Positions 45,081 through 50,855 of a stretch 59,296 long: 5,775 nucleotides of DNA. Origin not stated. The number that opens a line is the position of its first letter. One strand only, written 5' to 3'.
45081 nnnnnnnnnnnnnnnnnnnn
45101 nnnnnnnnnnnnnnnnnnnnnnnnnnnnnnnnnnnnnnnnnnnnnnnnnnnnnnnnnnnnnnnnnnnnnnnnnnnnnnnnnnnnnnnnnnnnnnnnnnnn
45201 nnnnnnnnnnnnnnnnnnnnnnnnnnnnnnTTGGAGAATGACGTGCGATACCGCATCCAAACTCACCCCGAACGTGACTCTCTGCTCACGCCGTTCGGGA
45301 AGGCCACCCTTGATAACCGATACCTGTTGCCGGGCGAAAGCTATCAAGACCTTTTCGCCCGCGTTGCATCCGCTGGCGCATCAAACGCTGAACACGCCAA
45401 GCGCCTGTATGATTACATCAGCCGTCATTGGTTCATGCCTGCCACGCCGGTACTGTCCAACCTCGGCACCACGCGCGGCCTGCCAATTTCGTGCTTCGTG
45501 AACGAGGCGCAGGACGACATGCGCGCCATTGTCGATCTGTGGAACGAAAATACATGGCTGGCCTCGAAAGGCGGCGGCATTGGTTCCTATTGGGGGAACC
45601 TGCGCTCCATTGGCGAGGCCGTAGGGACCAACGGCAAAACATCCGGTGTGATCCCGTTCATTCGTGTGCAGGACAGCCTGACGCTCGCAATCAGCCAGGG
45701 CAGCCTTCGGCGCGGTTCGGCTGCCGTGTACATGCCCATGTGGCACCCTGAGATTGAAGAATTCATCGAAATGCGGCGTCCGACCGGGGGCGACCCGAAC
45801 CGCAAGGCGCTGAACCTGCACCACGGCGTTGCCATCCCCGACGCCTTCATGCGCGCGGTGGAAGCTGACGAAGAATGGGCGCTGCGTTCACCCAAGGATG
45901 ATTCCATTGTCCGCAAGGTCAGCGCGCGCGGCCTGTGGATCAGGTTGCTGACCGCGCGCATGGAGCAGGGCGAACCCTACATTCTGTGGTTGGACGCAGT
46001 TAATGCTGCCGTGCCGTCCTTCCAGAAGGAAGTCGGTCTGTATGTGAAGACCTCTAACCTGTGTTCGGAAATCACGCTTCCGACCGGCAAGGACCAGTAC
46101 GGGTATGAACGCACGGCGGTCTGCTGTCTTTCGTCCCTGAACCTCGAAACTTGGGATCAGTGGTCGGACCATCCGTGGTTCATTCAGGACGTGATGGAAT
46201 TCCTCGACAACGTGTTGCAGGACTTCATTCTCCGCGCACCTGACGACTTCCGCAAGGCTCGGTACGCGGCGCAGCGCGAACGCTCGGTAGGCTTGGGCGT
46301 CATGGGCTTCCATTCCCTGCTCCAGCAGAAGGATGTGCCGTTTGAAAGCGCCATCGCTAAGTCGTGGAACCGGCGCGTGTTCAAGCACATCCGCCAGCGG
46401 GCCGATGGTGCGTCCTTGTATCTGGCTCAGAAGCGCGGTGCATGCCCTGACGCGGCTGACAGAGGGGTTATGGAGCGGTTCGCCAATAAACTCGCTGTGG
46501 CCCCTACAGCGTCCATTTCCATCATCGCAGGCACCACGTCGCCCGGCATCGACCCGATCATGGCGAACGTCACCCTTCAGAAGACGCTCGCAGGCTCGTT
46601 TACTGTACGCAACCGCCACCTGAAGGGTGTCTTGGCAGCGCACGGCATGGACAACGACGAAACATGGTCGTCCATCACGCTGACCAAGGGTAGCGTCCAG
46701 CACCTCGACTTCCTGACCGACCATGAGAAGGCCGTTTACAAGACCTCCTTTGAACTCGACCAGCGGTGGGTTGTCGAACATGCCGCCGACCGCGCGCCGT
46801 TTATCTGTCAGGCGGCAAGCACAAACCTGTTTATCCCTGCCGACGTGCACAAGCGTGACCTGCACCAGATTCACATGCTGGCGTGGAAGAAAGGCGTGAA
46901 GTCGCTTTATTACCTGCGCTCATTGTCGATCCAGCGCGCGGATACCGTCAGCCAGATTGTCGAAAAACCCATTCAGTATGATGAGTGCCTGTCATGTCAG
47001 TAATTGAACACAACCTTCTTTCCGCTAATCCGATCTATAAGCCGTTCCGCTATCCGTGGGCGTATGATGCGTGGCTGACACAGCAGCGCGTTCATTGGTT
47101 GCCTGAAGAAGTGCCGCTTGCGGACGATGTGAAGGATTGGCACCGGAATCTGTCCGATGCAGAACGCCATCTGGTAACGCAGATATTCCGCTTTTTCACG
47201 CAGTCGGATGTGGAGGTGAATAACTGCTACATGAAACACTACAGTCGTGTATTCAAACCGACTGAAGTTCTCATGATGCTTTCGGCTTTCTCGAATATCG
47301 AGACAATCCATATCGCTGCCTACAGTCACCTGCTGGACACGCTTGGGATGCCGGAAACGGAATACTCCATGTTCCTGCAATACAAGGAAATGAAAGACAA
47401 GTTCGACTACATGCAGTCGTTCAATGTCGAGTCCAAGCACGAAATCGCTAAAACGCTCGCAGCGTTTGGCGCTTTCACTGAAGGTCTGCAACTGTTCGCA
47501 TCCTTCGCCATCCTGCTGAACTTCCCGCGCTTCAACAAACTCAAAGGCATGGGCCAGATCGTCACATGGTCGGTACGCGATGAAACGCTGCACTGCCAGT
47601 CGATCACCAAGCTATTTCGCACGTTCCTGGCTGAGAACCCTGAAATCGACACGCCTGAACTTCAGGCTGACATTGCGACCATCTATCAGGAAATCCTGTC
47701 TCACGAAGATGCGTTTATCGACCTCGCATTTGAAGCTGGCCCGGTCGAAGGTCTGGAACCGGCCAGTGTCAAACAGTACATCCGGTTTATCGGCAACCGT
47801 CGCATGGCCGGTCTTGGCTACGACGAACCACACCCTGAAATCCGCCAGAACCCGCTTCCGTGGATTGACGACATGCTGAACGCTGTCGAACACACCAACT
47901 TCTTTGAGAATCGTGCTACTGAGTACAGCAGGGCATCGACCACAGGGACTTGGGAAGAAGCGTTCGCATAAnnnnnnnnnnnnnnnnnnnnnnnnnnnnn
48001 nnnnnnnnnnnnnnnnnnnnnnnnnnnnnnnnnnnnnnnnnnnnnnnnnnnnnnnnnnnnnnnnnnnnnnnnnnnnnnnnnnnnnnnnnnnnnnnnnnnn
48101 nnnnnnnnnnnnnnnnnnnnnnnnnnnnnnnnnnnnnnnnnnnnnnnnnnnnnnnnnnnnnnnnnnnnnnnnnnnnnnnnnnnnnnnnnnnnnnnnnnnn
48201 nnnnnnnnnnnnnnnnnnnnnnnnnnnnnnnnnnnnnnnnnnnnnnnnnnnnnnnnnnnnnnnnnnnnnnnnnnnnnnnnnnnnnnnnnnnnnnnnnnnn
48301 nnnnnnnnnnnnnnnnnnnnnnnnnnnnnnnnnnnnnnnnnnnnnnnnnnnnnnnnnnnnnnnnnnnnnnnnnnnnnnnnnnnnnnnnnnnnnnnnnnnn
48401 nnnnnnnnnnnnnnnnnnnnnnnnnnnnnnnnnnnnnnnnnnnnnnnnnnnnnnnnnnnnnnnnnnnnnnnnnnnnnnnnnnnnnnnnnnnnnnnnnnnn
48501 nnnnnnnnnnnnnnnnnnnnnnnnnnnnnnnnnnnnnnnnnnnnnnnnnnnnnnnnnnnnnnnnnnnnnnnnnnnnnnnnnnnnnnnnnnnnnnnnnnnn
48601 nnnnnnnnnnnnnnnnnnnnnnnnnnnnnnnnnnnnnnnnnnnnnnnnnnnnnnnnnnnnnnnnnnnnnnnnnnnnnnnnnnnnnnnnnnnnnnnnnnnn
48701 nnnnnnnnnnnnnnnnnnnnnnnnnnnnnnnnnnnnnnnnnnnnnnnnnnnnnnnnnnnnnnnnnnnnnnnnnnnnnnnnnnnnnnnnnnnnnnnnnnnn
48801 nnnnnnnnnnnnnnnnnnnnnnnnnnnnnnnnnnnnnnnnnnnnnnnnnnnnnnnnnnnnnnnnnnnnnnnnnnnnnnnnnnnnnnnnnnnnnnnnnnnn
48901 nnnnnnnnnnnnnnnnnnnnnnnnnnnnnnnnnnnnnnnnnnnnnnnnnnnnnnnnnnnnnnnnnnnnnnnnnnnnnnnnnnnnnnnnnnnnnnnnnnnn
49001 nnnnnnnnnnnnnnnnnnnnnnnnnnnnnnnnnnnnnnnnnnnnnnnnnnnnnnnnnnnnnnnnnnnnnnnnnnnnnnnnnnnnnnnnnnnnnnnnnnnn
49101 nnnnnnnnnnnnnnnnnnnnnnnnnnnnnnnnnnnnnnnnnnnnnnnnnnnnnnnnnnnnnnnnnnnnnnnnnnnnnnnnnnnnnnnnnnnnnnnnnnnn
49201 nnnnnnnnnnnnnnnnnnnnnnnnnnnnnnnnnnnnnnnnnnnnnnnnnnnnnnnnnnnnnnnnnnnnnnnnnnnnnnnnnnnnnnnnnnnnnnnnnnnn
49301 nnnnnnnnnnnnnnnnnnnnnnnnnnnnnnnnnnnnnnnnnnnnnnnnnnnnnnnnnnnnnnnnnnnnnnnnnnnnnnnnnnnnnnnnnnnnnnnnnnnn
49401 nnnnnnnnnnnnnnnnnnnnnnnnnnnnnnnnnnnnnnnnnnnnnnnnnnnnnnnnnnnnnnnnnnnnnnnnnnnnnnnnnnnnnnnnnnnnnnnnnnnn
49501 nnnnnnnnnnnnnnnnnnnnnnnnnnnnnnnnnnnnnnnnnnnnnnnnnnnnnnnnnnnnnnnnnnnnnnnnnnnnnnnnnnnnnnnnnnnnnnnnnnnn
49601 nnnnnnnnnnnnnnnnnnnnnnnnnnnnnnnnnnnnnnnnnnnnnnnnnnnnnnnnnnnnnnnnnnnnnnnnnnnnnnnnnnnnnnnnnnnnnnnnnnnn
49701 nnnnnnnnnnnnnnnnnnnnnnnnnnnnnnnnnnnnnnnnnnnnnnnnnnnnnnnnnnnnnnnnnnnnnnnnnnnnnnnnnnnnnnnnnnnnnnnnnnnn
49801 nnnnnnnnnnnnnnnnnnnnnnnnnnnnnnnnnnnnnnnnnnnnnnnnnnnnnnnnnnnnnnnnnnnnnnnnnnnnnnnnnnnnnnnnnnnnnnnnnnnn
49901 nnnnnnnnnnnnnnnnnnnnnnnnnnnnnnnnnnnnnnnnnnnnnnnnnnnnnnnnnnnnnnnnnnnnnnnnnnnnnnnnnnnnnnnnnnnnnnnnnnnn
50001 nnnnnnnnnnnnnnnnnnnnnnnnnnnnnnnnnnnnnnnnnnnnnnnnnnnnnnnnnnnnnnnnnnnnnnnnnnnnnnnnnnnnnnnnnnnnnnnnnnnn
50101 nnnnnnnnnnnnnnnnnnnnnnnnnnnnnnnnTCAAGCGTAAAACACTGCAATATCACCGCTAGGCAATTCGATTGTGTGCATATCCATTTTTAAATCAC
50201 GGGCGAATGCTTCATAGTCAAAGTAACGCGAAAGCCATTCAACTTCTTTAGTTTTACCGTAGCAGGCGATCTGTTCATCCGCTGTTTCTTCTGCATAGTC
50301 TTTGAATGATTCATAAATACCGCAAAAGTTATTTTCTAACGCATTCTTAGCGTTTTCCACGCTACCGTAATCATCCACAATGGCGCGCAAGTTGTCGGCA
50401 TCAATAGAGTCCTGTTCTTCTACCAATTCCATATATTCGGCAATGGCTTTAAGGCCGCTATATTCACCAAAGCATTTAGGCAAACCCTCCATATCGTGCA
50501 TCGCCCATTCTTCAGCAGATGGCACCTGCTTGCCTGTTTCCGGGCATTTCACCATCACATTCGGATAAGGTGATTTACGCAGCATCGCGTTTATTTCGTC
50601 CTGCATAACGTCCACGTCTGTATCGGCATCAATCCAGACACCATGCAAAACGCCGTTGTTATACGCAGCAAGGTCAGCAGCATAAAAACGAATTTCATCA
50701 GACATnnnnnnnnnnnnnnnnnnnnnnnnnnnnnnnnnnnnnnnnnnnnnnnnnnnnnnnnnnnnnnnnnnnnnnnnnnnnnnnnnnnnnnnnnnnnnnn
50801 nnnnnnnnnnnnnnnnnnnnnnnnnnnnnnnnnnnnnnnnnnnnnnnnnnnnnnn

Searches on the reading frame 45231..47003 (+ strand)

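Call 27: search_protein_families(library=pfam, proteins=[window:45231-47003:+], max_evalue=0.001)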
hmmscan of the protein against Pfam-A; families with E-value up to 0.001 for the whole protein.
window:45231-47003:+ (590 aa): 2 families
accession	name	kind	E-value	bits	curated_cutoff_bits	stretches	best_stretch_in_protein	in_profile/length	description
PF02867.20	Ribonuc_red_lgC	-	2.2e-113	380.1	23.9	2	87-406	2-337/523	Ribonucleotide reductase, barrel domain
PF00317.26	Ribonuc_red_lgN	-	8.7e-18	64.6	28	1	18-83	2-77/77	Ribonucleotide reductase, all-alpha domain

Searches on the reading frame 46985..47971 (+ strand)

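Call 27: search_protein_families(library=pfam, proteins=[window:46985-47971:+], max_evalue=0.001)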
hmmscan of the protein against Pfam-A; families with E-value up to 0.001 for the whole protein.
window:46985-47971:+ (328 aa): 1 family
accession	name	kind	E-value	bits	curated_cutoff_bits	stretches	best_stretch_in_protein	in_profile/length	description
PF00268.27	Ribonuc_red_sm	-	5.6e-73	246.2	33.6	1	18-290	4-281/281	Ribonucleotide reductase, small chain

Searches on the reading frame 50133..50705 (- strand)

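Call 27: search_protein_families(library=pfam, proteins=[window:50133-50705:-], max_evalue=0.001)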
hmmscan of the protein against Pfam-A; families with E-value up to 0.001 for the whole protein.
window:50133-50705:- (190 aa): 1 family
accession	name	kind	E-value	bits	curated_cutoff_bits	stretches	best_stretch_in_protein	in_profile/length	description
PF07275.16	ArdA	-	6.8e-33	114.9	27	1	8-181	2-150/155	Antirestriction protein (ArdA)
